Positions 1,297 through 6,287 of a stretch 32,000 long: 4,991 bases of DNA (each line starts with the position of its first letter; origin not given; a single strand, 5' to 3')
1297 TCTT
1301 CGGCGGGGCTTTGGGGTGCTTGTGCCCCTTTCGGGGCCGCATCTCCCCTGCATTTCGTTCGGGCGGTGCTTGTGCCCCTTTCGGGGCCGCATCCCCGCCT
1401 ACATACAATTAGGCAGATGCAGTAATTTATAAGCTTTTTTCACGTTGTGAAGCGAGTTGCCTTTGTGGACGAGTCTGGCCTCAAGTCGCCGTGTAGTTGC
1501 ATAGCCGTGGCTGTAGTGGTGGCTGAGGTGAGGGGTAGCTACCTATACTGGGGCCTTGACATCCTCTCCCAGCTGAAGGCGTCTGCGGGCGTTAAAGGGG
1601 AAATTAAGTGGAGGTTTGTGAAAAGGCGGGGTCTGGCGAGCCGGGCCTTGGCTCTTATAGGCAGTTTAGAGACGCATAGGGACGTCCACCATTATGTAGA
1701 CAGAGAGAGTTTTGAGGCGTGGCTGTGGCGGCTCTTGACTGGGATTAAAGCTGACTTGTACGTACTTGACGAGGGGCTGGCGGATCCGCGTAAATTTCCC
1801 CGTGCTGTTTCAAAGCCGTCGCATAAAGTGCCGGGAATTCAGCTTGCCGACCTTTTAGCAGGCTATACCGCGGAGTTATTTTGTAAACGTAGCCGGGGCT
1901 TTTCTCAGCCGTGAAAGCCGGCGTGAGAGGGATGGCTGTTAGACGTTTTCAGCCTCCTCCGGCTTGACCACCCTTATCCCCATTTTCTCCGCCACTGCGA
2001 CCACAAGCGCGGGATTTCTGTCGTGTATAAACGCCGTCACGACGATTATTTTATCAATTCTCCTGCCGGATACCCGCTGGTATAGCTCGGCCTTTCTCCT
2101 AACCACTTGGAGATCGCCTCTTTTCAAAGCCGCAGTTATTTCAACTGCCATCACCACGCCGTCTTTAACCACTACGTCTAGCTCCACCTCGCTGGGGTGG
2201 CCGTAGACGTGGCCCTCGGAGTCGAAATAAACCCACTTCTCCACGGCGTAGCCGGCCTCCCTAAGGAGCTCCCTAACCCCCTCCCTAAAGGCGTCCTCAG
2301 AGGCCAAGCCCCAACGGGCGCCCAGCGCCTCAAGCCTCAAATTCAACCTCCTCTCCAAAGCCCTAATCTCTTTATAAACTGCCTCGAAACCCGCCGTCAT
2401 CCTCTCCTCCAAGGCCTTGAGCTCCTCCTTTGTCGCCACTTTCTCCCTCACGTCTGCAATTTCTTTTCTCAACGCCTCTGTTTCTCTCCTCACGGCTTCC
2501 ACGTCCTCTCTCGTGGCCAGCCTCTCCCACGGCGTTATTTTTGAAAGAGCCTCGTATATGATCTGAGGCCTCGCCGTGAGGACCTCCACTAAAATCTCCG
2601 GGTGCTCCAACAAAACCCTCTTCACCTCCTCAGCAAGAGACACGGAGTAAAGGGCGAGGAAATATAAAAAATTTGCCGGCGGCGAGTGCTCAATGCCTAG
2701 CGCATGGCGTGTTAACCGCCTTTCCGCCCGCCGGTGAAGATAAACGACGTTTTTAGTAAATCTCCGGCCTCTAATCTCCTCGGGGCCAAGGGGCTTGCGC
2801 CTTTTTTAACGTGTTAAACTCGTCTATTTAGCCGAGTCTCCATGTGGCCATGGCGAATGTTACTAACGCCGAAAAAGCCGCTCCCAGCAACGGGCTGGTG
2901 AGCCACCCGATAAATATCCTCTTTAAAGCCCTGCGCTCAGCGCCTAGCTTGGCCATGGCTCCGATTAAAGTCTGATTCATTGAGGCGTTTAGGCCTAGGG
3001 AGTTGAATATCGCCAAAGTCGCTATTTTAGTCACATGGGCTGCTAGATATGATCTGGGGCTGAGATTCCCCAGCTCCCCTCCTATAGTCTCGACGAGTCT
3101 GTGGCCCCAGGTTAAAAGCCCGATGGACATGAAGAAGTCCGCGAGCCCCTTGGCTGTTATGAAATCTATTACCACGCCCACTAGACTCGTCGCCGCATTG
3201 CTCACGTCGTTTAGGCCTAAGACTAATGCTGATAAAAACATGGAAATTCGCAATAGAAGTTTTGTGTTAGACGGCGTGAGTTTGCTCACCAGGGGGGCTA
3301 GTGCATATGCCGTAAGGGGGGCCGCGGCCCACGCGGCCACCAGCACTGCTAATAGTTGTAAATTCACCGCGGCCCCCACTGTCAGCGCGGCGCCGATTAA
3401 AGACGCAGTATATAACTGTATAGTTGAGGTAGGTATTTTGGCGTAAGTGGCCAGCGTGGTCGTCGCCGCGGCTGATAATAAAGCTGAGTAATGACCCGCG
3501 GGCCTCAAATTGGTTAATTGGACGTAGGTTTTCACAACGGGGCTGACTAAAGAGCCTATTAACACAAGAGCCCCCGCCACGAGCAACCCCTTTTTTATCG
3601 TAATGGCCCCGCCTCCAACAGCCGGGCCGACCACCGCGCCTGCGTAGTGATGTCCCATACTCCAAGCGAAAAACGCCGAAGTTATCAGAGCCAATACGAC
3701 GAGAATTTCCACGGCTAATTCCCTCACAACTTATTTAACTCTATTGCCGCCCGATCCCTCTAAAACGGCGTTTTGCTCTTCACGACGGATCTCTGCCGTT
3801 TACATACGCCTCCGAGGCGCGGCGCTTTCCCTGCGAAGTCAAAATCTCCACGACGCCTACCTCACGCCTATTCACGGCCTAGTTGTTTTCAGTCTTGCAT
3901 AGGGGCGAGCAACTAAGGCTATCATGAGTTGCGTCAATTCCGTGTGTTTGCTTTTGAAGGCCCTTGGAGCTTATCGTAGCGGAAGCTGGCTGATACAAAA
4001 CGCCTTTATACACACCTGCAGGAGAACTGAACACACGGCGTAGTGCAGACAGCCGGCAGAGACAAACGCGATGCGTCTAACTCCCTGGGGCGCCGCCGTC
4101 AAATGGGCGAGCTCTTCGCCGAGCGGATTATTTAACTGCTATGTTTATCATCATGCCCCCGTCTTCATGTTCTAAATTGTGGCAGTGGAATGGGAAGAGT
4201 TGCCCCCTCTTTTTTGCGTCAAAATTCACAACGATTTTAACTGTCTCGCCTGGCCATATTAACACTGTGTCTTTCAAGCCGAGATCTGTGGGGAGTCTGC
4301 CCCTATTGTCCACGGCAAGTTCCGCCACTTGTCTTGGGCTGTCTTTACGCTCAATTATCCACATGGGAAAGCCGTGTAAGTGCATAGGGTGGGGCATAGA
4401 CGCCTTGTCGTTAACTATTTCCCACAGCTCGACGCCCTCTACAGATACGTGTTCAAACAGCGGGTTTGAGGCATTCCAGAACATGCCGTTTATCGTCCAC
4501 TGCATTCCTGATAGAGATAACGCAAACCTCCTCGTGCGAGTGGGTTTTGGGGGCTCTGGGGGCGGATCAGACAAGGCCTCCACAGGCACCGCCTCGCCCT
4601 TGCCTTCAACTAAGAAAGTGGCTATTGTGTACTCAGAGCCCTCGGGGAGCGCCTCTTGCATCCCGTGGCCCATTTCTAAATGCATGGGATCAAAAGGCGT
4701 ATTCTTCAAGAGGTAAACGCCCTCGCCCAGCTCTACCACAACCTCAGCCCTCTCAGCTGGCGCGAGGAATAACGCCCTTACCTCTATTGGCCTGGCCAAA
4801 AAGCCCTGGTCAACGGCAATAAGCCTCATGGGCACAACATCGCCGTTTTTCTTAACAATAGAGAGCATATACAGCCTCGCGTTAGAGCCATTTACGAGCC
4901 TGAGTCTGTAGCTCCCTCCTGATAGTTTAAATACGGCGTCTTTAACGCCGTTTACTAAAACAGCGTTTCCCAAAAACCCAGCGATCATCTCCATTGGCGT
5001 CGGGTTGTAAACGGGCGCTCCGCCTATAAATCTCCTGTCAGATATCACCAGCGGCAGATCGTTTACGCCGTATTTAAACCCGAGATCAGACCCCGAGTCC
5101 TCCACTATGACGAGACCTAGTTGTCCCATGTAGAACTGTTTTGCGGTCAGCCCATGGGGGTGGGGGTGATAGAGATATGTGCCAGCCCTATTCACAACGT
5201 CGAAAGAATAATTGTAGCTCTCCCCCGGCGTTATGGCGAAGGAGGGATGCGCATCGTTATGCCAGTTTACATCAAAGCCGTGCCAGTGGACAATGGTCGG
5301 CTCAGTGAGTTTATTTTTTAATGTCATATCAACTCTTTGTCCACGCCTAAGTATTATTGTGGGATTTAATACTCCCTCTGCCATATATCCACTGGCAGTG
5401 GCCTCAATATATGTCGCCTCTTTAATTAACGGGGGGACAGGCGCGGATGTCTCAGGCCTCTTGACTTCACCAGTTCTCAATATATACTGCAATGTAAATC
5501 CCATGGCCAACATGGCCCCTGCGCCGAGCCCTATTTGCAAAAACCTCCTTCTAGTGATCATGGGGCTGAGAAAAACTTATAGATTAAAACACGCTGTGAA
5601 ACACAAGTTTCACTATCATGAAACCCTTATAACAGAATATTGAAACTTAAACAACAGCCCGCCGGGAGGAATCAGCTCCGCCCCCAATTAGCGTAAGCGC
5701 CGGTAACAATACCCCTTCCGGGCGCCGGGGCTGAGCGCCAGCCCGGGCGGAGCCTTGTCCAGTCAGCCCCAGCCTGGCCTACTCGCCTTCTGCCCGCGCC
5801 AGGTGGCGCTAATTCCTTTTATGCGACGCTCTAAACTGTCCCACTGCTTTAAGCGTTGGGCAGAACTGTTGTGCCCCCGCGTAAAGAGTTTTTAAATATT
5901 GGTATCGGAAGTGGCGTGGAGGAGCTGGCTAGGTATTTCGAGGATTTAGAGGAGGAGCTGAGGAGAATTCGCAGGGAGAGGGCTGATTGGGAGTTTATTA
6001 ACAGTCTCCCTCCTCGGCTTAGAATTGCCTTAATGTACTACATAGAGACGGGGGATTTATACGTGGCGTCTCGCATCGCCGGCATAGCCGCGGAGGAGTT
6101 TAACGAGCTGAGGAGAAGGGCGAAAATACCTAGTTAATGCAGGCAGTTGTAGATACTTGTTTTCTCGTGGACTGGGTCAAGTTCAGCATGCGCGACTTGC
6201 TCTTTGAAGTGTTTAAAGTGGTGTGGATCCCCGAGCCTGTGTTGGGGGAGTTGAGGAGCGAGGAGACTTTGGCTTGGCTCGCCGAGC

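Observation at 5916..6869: Antitoxin-toxin-antitoxin sandwich: a PIN toxin flanked by a 109/110-identical 110-bp direct repeat inside two UPF0175 genes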

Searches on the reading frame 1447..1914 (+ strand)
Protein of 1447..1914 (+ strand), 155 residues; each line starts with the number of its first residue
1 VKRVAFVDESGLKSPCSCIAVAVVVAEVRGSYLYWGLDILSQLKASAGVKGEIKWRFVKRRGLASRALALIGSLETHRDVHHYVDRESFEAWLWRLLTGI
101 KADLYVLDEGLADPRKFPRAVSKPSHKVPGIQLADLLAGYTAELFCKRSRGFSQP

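Call 85: search_protein_families(library=pfam, proteins=[window:1447-1914:+], max_evalue=0.001)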
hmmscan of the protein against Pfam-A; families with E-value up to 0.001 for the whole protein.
window:1447-1914:+ (155 aa): 1 family
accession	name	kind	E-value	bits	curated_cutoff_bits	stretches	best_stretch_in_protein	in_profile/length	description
PF12686.12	DUF3800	-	9.8e-06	26.8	21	1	5-139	2-144/149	Protein of unknown function (DUF3800)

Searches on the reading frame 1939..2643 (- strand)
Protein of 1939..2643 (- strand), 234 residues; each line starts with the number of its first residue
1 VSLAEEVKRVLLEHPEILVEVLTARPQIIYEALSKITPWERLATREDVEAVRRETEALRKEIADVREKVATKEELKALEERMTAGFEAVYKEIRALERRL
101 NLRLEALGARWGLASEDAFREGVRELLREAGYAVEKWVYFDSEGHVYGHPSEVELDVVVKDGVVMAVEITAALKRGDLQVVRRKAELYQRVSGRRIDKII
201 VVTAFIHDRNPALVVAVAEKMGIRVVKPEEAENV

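Call 85: search_protein_families(library=pfam, proteins=[window:1939-2643:-], max_evalue=0.001)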
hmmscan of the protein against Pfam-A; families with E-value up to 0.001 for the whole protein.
window:1939-2643:- (234 aa): 2 families
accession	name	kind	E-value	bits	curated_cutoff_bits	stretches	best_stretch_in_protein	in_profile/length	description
PF07788.17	PDDEXK_10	-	3e-31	107.6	21.2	1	151-224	1-74/74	PD-(D/E)XK nuclease superfamily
PF12644.12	DUF3782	-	9.1e-25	87.1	24.4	1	73-150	1-78/78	Protein of unknown function (DUF3782)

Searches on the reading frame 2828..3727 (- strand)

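Call 85: search_protein_families(library=pfam, proteins=[window:2828-3727:-], max_evalue=0.001)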
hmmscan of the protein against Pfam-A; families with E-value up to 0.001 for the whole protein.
window:2828-3727:- (299 aa): 1 family
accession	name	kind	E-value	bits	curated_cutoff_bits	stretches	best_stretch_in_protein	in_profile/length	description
PF01384.25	PHO4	-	8.6e-25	87.9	33.7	2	156-265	202-321/350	Phosphate transporter family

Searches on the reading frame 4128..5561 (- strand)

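Call 85: search_protein_families(library=pfam, proteins=[window:4128-5561:-], max_evalue=0.001)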
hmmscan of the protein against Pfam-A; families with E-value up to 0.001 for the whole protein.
window:4128-5561:- (477 aa): 3 families
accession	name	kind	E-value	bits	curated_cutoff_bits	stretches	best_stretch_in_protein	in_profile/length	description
PF07732.21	Cu-oxidase_3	-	8.8e-25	87.5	21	1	62-156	22-117/119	Multicopper oxidase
PF07731.20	Cu-oxidase_2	-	8.6e-23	81.1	20.4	1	340-476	7-133/137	Multicopper oxidase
PF00394.28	Cu-oxidase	-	2.4e-06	28.2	21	1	209-287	58-133/157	Multicopper oxidase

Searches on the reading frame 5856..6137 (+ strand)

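Call 6: search_protein_families(library=pfam, proteins=[window:5856-6137:+], max_evalue=10)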
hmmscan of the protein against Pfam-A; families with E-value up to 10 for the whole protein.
window:5856-6137:+ (93 aa): 2 families
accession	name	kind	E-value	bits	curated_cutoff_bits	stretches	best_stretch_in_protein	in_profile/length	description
PF06698.16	DUF1192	-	0.025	15.1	25.5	1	20-43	21-44/58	Protein of unknown function (DUF1192)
PF14377.11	UBM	-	0.11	12.4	23.3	1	46-56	12-22/35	Ubiquitin binding region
